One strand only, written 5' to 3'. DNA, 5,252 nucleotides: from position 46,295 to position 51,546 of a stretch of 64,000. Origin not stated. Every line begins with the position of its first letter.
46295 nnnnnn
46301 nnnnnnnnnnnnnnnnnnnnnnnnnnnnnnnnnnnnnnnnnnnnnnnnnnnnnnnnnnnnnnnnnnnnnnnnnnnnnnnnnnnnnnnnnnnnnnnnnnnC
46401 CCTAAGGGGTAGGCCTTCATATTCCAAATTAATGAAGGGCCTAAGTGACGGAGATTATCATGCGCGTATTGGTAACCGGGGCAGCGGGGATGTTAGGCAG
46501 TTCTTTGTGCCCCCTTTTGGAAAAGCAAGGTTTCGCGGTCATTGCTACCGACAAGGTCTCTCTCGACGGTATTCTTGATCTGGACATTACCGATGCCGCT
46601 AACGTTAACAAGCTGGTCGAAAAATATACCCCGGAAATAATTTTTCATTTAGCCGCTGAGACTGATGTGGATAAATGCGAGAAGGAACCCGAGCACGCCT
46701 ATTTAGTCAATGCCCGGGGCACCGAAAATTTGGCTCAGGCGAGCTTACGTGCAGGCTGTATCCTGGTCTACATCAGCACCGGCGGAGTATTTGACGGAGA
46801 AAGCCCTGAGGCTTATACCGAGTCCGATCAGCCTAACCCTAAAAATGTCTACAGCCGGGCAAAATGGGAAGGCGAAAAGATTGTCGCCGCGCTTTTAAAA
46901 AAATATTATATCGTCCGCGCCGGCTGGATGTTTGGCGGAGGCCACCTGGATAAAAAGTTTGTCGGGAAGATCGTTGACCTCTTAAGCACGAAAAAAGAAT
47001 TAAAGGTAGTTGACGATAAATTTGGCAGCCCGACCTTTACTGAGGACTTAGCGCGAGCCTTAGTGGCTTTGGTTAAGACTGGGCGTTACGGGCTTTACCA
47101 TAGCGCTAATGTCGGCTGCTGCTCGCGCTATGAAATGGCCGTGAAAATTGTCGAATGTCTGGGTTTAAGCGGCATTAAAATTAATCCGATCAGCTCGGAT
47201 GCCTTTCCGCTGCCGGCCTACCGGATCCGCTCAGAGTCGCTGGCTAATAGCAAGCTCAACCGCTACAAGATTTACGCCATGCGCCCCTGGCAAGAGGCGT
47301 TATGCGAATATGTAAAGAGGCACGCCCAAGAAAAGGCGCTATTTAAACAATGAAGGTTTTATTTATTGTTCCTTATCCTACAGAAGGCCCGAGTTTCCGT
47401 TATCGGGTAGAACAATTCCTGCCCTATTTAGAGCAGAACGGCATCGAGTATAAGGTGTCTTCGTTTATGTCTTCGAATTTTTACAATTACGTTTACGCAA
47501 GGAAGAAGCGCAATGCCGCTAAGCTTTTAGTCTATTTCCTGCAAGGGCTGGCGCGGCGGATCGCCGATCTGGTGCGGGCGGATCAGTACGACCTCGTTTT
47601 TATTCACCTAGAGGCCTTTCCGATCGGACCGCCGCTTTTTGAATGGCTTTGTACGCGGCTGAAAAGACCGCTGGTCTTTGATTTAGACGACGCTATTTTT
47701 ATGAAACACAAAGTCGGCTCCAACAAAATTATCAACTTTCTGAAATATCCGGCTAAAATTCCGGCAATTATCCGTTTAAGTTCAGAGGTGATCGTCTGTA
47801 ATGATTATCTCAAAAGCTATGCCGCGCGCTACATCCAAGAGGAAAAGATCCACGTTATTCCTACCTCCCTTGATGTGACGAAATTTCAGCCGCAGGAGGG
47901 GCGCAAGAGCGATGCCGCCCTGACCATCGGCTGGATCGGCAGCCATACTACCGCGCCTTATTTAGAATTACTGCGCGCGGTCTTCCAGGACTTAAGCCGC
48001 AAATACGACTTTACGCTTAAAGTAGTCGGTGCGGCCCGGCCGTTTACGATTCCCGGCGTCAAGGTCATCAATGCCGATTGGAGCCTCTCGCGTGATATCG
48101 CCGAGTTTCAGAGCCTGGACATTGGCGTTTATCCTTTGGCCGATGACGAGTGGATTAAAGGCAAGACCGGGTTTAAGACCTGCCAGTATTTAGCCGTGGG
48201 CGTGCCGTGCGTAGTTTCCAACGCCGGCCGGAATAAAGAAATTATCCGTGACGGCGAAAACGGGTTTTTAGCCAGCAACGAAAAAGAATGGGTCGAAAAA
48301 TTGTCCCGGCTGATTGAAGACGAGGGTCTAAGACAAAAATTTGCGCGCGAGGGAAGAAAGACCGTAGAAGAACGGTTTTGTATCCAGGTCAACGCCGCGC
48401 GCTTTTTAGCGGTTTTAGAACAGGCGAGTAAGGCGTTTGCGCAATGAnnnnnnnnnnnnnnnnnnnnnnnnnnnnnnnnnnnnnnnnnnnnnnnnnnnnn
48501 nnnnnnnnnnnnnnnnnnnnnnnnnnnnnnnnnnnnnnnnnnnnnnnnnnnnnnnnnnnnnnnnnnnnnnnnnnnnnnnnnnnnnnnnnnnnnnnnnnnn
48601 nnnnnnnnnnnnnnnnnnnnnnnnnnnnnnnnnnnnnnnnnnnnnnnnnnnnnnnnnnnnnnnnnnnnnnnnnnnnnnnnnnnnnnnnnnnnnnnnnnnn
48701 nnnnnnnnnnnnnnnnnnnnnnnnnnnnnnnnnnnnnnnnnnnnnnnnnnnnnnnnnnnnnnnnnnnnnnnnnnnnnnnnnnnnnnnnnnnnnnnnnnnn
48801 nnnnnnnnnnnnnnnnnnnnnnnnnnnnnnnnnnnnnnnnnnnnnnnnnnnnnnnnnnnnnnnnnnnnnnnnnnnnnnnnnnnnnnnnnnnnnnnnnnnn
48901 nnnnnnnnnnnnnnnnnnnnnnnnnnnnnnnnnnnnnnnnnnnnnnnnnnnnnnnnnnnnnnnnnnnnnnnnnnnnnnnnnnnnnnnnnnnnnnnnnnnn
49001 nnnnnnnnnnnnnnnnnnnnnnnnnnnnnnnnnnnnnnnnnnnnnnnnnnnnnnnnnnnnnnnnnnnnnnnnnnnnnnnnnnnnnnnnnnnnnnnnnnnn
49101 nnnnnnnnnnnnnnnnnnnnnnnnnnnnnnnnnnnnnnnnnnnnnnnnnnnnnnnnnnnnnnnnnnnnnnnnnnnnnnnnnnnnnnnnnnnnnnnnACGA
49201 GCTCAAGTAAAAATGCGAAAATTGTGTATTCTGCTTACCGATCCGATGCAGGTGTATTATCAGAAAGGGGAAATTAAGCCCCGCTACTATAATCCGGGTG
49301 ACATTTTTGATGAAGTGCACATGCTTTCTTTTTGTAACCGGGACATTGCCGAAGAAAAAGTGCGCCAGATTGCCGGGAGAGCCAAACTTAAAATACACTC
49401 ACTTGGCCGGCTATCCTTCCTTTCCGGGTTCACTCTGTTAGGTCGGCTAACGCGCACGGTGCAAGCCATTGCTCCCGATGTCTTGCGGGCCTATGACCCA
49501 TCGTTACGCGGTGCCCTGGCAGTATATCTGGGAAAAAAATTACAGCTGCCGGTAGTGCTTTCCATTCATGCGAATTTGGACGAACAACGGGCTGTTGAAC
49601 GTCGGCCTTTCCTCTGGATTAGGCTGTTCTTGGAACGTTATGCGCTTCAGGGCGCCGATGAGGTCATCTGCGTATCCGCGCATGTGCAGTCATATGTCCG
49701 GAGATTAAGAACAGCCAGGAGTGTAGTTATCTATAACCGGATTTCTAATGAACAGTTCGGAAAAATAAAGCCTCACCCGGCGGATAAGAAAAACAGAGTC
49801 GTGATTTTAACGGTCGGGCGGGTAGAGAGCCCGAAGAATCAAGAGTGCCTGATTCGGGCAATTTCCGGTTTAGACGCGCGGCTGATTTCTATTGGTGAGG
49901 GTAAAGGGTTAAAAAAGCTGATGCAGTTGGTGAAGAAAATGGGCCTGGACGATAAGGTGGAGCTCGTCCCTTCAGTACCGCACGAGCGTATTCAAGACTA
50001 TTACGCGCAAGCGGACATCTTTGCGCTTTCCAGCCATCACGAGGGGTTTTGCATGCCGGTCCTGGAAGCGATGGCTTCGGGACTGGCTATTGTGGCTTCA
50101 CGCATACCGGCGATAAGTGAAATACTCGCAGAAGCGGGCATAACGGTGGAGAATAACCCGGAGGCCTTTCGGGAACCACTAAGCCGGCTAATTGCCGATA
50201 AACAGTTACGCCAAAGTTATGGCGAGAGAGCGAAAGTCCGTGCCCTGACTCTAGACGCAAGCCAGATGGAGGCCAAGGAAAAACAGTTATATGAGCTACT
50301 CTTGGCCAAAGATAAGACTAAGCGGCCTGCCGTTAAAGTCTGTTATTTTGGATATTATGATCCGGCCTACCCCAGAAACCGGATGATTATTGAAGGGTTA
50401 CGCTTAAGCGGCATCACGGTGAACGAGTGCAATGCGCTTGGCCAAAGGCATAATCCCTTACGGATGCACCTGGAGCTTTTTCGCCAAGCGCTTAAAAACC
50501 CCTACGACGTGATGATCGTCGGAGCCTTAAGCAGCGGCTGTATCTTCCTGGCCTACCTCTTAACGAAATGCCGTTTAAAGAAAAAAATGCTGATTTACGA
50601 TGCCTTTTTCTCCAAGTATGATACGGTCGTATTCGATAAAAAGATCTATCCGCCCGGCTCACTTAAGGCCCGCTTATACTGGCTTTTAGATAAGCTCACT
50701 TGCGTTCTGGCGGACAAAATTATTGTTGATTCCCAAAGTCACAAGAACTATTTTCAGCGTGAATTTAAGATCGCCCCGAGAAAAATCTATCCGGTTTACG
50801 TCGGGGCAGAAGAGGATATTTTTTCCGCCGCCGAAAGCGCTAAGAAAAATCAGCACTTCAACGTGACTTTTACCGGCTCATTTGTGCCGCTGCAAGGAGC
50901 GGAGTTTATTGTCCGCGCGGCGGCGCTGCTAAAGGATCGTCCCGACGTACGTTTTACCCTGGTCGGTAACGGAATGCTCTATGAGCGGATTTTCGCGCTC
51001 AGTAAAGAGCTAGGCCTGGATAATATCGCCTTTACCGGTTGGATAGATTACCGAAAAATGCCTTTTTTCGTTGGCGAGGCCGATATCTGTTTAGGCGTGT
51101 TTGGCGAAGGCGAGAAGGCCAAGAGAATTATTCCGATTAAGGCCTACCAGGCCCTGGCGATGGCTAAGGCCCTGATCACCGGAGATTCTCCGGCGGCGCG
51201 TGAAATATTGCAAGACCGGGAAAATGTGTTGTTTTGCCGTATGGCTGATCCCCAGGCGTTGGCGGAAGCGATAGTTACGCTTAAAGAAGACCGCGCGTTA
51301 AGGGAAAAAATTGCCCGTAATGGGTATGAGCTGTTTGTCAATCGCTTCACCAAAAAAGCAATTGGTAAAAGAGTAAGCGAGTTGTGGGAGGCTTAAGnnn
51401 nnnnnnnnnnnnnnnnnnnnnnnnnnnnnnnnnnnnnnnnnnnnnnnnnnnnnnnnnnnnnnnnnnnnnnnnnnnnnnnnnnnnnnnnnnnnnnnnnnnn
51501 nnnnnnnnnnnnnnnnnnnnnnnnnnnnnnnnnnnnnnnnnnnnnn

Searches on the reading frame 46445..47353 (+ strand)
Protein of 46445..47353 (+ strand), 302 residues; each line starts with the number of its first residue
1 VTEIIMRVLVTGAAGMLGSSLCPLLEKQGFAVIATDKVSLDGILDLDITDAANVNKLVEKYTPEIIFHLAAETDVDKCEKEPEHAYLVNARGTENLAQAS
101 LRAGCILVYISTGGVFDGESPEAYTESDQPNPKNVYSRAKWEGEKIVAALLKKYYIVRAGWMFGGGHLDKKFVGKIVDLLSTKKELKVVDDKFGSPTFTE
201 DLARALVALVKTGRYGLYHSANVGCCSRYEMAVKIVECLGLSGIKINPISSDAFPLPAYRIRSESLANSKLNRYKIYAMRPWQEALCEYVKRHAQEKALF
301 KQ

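Call 8: search_protein_families(library=pfam, proteins=[window:46445-47353:+], max_evalue=0.0001)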
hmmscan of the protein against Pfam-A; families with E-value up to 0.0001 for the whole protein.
window:46445-47353:+ (302 aa): 7 families
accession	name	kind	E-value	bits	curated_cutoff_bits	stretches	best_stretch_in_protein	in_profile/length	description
PF04321.23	RmlD_sub_bind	-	4.7e-85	285.6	27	1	6-292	1-284/287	RmlD substrate binding domain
PF01370.27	Epimerase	-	6.8e-32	111.2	20.9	1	8-215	1-230/240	NAD dependent epimerase/dehydratase family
PF16363.11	GDP_Man_Dehyd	-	8.1e-20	72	27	1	9-156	1-173/332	GDP-mannose 4,6 dehydratase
PF02719.21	Polysacc_synt_2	-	1.5e-11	44.5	20.2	1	46-112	61-128/293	Polysaccharide biosynthesis protein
PF01073.25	3Beta_HSD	-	2.3e-10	40.4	22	1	10-149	2-159/280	3-beta hydroxysteroid dehydrogenase/isomerase family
PF07993.18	NAD_binding_4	-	4.5e-09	36.3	20.1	1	64-162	90-207/258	Male sterility protein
PF13460.12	NAD_binding_10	-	3.7e-06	27.4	27.2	1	12-167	1-151/184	NAD(P)H-binding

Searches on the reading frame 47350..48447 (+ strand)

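Call 8: search_protein_families(library=pfam, proteins=[window:47350-48447:+], max_evalue=0.0001)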
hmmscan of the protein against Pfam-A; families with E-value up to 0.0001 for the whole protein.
window:47350-48447:+ (365 aa): 4 families
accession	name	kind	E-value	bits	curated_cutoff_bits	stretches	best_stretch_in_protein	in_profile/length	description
PF13692.12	Glyco_trans_1_4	-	2.6e-13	50.9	27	1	192-324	3-142/142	Glycosyl transferases group 1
PF00534.26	Glycos_transf_1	-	7.1e-12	45.6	26.4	1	272-337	104-171/172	Glycosyl transferases group 1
PF13524.12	Glyco_trans_1_2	-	1.2e-07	32.2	25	1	251-353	42-143/144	Glycosyl transferase-like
PF13439.12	Glyco_transf_4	-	2.5e-06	28.1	28.5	1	22-177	10-169/170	Glycosyltransferase Family 4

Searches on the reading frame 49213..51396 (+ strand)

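Call 8: search_protein_families(library=pfam, proteins=[window:49213-51396:+], max_evalue=0.0001)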
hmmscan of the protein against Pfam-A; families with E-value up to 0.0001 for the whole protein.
window:49213-51396:+ (727 aa): 6 families
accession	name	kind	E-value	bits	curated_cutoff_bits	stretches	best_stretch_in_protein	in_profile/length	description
PF00534.26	Glycos_transf_1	-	6.8e-53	179.2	26.4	2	187-341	7-170/172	Glycosyl transferases group 1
PF13692.12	Glyco_trans_1_4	-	4.1e-48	163.7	27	2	196-329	2-142/142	Glycosyl transferases group 1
PF13524.12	Glyco_trans_1_2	-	3.6e-22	79.3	25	2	569-713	8-134/144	Glycosyl transferase-like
PF13439.12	Glyco_transf_4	-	9.6e-20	71.7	28.5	1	34-177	21-166/170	Glycosyltransferase Family 4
PF13579.12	Glyco_trans_4_4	-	6.4e-16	59.5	29.7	1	65-175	49-157/158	Glycosyl transferase 4-like domain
PF20706.3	GT4-conflict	-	1.7e-06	27.8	26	1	140-310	139-324/385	Family 4 Glycosyltransferase in conflict systems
